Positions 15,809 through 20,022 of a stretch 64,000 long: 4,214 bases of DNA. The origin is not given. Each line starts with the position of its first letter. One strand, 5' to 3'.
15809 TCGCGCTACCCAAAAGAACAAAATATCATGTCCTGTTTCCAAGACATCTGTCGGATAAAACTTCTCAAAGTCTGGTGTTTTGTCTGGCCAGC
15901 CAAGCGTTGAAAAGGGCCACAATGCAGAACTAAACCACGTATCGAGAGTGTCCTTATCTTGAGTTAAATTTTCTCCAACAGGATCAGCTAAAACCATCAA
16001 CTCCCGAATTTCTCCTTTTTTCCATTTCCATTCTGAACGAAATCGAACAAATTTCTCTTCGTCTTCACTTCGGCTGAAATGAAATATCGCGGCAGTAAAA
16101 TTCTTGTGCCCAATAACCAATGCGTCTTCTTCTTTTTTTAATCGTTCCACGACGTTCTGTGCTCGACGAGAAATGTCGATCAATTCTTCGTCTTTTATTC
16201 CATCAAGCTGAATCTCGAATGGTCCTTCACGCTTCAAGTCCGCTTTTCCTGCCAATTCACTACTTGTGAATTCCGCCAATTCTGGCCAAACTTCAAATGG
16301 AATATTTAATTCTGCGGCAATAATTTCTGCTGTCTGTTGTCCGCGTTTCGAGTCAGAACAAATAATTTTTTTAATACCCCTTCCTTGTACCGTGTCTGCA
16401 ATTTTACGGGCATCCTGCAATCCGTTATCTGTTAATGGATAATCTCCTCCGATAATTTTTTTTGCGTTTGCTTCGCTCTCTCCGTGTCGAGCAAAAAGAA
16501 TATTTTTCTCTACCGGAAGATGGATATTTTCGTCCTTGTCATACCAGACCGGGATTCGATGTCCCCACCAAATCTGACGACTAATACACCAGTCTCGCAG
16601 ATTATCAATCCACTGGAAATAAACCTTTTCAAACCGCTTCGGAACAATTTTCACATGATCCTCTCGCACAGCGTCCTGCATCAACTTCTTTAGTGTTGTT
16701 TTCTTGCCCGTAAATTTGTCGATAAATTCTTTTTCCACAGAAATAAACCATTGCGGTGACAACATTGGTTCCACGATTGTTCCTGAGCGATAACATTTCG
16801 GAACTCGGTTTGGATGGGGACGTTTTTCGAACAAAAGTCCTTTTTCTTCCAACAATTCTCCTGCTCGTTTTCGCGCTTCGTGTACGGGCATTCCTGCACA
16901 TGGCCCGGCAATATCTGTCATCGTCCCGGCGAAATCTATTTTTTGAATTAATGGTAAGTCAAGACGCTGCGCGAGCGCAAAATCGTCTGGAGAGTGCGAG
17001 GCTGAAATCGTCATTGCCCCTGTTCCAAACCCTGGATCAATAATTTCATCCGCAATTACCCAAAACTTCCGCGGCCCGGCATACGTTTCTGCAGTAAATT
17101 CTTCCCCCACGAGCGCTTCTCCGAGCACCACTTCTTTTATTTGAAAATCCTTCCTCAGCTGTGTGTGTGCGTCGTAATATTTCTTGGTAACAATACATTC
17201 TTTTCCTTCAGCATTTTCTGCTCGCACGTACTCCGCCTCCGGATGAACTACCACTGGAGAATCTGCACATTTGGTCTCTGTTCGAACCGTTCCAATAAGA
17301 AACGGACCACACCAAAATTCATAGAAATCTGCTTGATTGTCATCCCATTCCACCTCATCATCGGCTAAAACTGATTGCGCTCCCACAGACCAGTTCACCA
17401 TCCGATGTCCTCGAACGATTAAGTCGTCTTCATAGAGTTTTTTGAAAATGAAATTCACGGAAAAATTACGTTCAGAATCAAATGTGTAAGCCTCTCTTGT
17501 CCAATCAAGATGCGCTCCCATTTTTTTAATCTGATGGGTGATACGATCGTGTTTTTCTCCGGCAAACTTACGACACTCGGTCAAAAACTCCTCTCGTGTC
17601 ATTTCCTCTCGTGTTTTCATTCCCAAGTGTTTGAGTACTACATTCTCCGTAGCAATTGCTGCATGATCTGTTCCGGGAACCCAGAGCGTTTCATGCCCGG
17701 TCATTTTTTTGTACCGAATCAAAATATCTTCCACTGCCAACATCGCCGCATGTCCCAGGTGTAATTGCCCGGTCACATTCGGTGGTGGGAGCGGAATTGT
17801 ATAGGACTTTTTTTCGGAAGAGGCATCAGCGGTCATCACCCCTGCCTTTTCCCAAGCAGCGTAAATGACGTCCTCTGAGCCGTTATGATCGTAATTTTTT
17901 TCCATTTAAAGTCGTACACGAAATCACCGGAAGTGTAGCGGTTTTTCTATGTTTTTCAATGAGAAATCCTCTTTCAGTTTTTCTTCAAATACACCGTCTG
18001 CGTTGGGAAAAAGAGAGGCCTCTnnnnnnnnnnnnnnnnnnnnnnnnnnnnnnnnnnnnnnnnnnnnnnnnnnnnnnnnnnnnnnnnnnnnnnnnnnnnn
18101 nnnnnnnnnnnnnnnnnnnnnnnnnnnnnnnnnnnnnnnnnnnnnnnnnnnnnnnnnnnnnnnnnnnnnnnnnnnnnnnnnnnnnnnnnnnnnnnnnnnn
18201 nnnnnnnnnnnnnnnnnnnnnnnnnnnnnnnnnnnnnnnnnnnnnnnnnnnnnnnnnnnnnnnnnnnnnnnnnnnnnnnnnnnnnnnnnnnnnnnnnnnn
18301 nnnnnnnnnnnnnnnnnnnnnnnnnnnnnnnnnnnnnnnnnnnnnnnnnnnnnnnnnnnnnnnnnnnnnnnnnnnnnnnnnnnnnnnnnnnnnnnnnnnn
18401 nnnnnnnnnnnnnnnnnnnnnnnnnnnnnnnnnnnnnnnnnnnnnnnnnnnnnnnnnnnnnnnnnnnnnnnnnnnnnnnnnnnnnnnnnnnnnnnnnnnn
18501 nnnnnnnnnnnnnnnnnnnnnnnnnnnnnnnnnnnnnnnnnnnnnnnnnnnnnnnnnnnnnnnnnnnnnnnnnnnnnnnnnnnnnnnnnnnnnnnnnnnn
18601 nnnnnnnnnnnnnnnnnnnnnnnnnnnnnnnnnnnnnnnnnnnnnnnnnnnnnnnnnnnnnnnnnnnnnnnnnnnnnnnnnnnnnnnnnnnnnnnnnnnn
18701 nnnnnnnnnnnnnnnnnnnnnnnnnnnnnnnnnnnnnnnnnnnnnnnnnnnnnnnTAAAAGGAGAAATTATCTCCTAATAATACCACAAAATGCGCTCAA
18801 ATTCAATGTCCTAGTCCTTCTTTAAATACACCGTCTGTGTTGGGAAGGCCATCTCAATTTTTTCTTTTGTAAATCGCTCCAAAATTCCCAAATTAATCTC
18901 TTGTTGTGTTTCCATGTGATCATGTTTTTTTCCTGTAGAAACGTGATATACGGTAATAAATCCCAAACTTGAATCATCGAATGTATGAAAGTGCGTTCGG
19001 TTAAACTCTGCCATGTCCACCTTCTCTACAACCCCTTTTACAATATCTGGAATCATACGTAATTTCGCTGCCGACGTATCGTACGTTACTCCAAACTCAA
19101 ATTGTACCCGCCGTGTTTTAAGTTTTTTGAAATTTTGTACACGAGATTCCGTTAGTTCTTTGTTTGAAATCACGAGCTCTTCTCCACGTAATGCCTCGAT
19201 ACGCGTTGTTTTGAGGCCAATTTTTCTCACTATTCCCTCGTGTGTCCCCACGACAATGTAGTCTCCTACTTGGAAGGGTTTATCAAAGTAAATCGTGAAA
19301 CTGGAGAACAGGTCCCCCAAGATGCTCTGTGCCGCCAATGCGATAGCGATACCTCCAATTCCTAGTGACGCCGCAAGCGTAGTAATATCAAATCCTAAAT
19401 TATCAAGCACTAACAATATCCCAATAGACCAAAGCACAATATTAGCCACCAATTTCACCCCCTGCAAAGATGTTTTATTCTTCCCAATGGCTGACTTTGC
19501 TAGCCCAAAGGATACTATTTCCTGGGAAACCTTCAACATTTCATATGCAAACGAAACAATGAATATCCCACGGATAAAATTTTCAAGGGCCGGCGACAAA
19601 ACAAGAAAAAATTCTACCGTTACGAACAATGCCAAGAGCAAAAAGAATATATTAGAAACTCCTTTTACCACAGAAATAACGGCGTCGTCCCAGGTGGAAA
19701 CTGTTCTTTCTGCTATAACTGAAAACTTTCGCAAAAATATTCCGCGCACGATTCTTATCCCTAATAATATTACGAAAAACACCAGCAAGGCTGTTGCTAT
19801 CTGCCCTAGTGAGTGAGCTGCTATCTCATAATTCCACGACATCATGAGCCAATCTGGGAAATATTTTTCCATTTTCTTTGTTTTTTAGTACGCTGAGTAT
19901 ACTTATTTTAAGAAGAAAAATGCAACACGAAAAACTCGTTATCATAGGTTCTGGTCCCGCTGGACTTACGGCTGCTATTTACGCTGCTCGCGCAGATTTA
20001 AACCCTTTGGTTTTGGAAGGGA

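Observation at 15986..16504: Histidine-phosphatase (PGAM/cofactor-dependent mutase-like) domain embedded inside valyl-tRNA synthetase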

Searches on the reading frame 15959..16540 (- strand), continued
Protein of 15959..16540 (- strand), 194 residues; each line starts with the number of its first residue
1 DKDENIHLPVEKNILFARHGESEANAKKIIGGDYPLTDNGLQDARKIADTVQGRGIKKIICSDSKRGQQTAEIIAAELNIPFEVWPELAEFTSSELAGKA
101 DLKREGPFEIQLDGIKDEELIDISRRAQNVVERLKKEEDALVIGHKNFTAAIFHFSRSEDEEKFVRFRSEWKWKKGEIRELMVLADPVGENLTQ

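Call 66: search_protein_families(library=ncbifam, proteins=[window:15959-16540:-, P0122, P0302], max_evalue=0.001)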
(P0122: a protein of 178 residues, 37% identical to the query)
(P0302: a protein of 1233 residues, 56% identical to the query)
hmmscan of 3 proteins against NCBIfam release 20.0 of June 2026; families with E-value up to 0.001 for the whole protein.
window:15959-16540:- (194 aa): 12 families
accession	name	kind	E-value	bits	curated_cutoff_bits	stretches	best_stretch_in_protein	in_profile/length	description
NF038349.1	dPGM_arch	equivalog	2.7e-15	56.8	225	1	14-147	1-139/194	2,3-diphosphoglycerate-dependent phosphoglycerate mutase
TIGR03162.1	ribazole_cobC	equivalog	1.2e-14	54.1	162.9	1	14-170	1-169/176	alpha-ribazole phosphatase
NF011580.0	PRK15004.1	equivalog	2.4e-14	53.8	250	1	16-135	5-136/203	adenosylcobalamin/alpha-ribazole phosphatase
NF002901.0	PRK03482.1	equivalog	2.1e-12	47.1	261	1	14-91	4-83/215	2,3-diphosphoglycerate-dependent phosphoglycerate mutase GpmB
NF005567.0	PRK07238.1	equivalog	5.7e-09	35.8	326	1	14-94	180-263/378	bifunctional RNase H/acid phosphatase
TIGR03848.1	MSMEG_4193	subfamily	2e-08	33.9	203.85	1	14-99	2-90/204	MSMEG_4193 family putative phosphomutase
TIGR00249.1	sixA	equivalog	2.8e-08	33.8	74.5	1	14-90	3-80/154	phosphohistidine phosphatase SixA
NF009994.0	PRK13463.1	equivalog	9.8e-08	32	277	1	13-112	4-107/203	phosphoserine phosphatase 1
NF045917.1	PhserinePhPspA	equivalog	4.3e-06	26.6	350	1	14-84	4-76/211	phosphoserine phosphatase PspA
NF002339.0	PRK01295.1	equivalog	9.7e-06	25.2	316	1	12-80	3-75/206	2,3-bisphosphoglycerate-dependent phosphoglycerate mutase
NF009993.0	PRK13462.1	equivalog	8.5e-05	22.3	226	1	12-153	6-155/203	acid phosphatase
TIGR01258.1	pgm_1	subfamily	0.00013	21.4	81.7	0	14-79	3-72/245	2,3-bisphosphoglycerate-dependent phosphoglycerate mutase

P0122 (178 aa): 20 families
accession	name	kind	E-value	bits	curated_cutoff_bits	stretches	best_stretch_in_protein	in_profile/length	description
TIGR03162.1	ribazole_cobC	equivalog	5.9e-25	87.7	162.9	1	4-167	2-170/176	alpha-ribazole phosphatase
NF038349.1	dPGM_arch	equivalog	1.9e-23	83.3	225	1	3-141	1-137/194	2,3-diphosphoglycerate-dependent phosphoglycerate mutase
NF005567.0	PRK07238.1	equivalog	4.2e-20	72.4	326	1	2-143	179-328/378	bifunctional RNase H/acid phosphatase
NF011580.0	PRK15004.1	equivalog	8.8e-19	68.3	250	1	1-164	1-172/203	adenosylcobalamin/alpha-ribazole phosphatase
TIGR03848.1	MSMEG_4193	subfamily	2.1e-18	66.5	203.85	1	3-92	2-91/204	MSMEG_4193 family putative phosphomutase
NF002901.0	PRK03482.1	equivalog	1.1e-17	64.4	261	1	2-142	3-151/215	2,3-diphosphoglycerate-dependent phosphoglycerate mutase GpmB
NF045917.1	PhserinePhPspA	equivalog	2.4e-16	60.1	350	1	1-106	2-106/211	phosphoserine phosphatase PspA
NF009993.0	PRK13462.1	equivalog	1e-13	51.4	226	1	2-157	7-163/203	acid phosphatase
NF002339.0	PRK01295.1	equivalog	3e-12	46.4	316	1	3-98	5-104/206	2,3-bisphosphoglycerate-dependent phosphoglycerate mutase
TIGR00249.1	sixA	equivalog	1e-11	44.9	74.5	1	1-83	1-81/154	phosphohistidine phosphatase SixA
TIGR01258.1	pgm_1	subfamily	1.2e-10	41.2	81.7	1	1-98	1-102/245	2,3-bisphosphoglycerate-dependent phosphoglycerate mutase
NF010713.0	PRK14115.1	equivalog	4.1e-10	39.4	305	1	2-97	3-102/248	2,3-diphosphoglycerate-dependent phosphoglycerate mutase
NF010718.0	PRK14120.1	equivalog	5.5e-09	35.7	366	1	2-98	6-106/249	phosphoglyceromutase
NF009994.0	PRK13463.1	equivalog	2.5e-08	33.9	277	1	3-100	5-101/203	phosphoserine phosphatase 1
NF002217.0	PRK01112.1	equivalog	4.2e-08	32.8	320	1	2-78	3-79/228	2,3-bisphosphoglycerate-dependent phosphoglycerate mutase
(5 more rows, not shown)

P0302 (1233 aa): 30 families (the best 25 are shown)
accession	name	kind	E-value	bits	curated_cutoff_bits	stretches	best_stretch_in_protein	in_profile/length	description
TIGR00392.1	ileS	equivalog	4.1e-269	895.4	621.4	2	10-706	5-685/861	isoleucine--tRNA ligase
NF000257.1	MupA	exception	5.2e-212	706.4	1900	2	15-706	7-660/1024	mupirocin-resistant isoleucine--tRNA ligase MupA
NF000258.1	MupB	exception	6.5e-206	686.4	1900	2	17-706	9-662/1033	mupirocin-resistant isoleucine--tRNA ligase MupB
TIGR00422.1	valS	equivalog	1.1e-118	397.5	612.1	3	320-760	255-638/863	valine--tRNA ligase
NF009687.0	PRK13208.1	equivalog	1.1e-108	364.5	738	3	318-678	252-580/801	valine--tRNA ligase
NF004349.1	PRK05729.1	equivalog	7.7e-94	315.5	704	3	319-677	248-562/860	valine--tRNA ligase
NF040702.1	ileS_w_GNAT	exception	1.2e-86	291.3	1999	2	319-661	493-811/1100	isoleucine--tRNA ligase, N-acetyltransferase domain-containing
NF011492.0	PRK14900.1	equivalog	1.7e-58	198.4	1783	3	324-669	269-570/1044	valine--tRNA ligase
NF008957.0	PRK12300.1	subfamily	3.4e-51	174.2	677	3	13-340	6-315/946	leucine--tRNA ligase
NF000540.1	alt_ValS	exception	3.6e-50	170.8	900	3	327-659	277-603/827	valine--tRNA ligase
TIGR00395.1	leuS_arch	equivalog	2.3e-46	158.3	648.5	3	17-346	4-315/938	leucine--tRNA ligase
TIGR00396.1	leuS_bact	equivalog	8.1e-36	123.5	548.4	3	15-194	5-165/843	leucine--tRNA ligase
TIGR00398.1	metG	equivalog_domain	7.4e-26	90.9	336.35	2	611-677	309-373/530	methionine--tRNA ligase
NF038349.1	dPGM_arch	equivalog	6.5e-21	75.1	225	1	709-841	3-137/194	2,3-diphosphoglycerate-dependent phosphoglycerate mutase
TIGR03162.1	ribazole_cobC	equivalog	6e-19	68.1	162.9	1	708-868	2-170/176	alpha-ribazole phosphatase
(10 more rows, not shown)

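Call 67: search_protein_families(library=padloc, proteins=[window:15959-16540:-], max_evalue=0.01)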
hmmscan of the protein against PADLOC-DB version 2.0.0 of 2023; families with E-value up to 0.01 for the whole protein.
window:15959-16540:- (194 aa): 0 families

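Call 74: search_dna_similar(query=window:15959-16540:-, collection=phages, mode=protein, max_evalue=0.001, max_rows=10)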
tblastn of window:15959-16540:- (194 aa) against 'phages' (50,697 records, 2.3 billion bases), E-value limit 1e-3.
Records with a match: 6; places in all: 6; records where one place covers at least 80% of the query: 0.
Best place of each record, by identity: <60% 6.
By first word of the organism name: Salmonella 3; Bacteriophage 2; Escherichia 1.
By host as written in the record: - 2; Homo sapiens 2; Escherichia coli O157:H7 ATCC 43895 1; Salmonella enterica subsp. enterica serovar Kentucky 1.
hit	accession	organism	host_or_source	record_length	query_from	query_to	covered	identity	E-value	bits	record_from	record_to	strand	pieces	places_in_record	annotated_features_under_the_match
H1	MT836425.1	Bacteriophage sp.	human fecal samples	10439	14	167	79%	26.2%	2e-5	50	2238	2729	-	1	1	record has no annotation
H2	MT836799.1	Bacteriophage sp.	human fecal samples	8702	10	107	51%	34.0%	3e-7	56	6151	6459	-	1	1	record has no annotation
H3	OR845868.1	Escherichia phage ECO95 1-6-1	Escherichia coli O157:H7 ATCC 43895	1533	11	75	34%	44.3%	9e-6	50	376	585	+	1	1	record has no annotation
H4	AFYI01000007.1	Salmonella enterica subsp. enterica serovar Infantis str. ...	Homo sapiens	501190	11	75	34%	44.3%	1e-5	50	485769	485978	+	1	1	phosphoglycerate mutase family protein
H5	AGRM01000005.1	Salmonella enterica subsp. houtenae str. ATCC BAA-1581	Homo sapiens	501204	13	75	32%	43.1%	1e-5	50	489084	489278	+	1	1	phosphoglycerate mutase family protein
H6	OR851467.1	Salmonella phage S.Kent 1-2-1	Salmonella enterica subsp. enterica ...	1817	14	105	47%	29.2%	3e-6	52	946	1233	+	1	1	record has no annotation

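Call 77: fold_search(model_id=the predicted structure, library=viral)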
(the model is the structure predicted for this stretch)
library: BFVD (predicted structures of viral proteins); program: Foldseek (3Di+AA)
matches with E <= 10: 683; with E <= 0.001: 32
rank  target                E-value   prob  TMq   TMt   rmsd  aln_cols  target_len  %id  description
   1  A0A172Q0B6            7.9e-09  1.00  0.60  0.60   6.1       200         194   17  Phosphoglycerate mutase [Acinetobacter phage vB_AbaM_ME3]
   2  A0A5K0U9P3            3.7e-08  1.00  0.61  0.24   6.6       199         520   20  Histidine phosphatase family protein [Yasminevirus sp. GU-2018]
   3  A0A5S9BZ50            8.2e-08  1.00  0.60  0.50   6.8       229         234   19  Histidine phosphatase [Tenacibaculum phage PTm1]
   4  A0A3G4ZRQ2            1.5e-07  1.00  0.57  0.35   5.1       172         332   20  Uncharacterized protein (Fragment) [Dasosvirus sp.]
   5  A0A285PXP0            1.7e-07  1.00  0.56  0.55   5.7       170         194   17  Phosphoglycerate mutase [Cedratvirus lausannensis]
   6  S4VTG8                2.1e-07  1.00  0.55  0.34   7.8       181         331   18  PGAM Histidine phosphase domain containing protein [Pandoravirus salinus]
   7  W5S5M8                2.5e-07  1.00  0.55  0.48   5.0       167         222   18  Phosphoglycerate mutase [Pithovirus sibericum]
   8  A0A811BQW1            3.0e-07  1.00  0.53  0.19   7.7       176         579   19  PGAM histidine phosphatase domain containing protein [Pandoravirus japonicus]
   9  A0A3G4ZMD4            6.7e-07  1.00  0.56  0.55   6.6       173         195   15  Histidine phosphatase family protein [Terrestrivirus sp.]
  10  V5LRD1                7.6e-07  1.00  0.62  0.30   6.9       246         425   13  (no name in the UniProt tables at hand)
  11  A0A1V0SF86            1.1e-06  1.00  0.60  0.70   6.8       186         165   16  Histidine phosphatase superfamily branch 1 [Hokovirus HKV1]
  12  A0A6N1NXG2            1.7e-06  1.00  0.57  0.55   8.5       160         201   19  Putative phosphoglycerate mutase family protein [Tupanvirus soda lake]
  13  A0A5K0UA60            2.2e-06  1.00  0.56  0.68   9.8       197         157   18  Histidine phosphatase family protein [Yasminevirus sp. GU-2018]
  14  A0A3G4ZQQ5            3.4e-06  1.00  0.64  0.52   4.0       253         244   13  Phosphoglycerate mutase family protein [Terrestrivirus sp.]
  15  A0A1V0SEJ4            3.8e-06  1.00  0.49  0.63   5.3       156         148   19  Phosphohistidine phosphatase [Hokovirus HKV1]
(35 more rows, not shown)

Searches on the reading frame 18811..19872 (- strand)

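Call 20: search_protein_families(library=pfam, proteins=[window:18811-19872:-], max_evalue=0.001)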
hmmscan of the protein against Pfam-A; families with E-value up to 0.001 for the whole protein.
window:18811-19872:- (353 aa): 3 families
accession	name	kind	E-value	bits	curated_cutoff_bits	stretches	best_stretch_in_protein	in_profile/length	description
PF00924.24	MS_channel_2nd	-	1.4e-20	73.6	20.2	1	184-249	2-67/68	Mechanosensitive ion channel, beta-domain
PF21088.3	MS_channel_1st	-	1e-09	38.6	23.1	1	144-182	4-42/42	Mechanosensitive ion channel, transmembrane helices 2/3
PF21082.3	MS_channel_3rd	-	6.1e-09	36.6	21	1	256-341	1-88/88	Mechanosensitive ion channel MscS, C-terminal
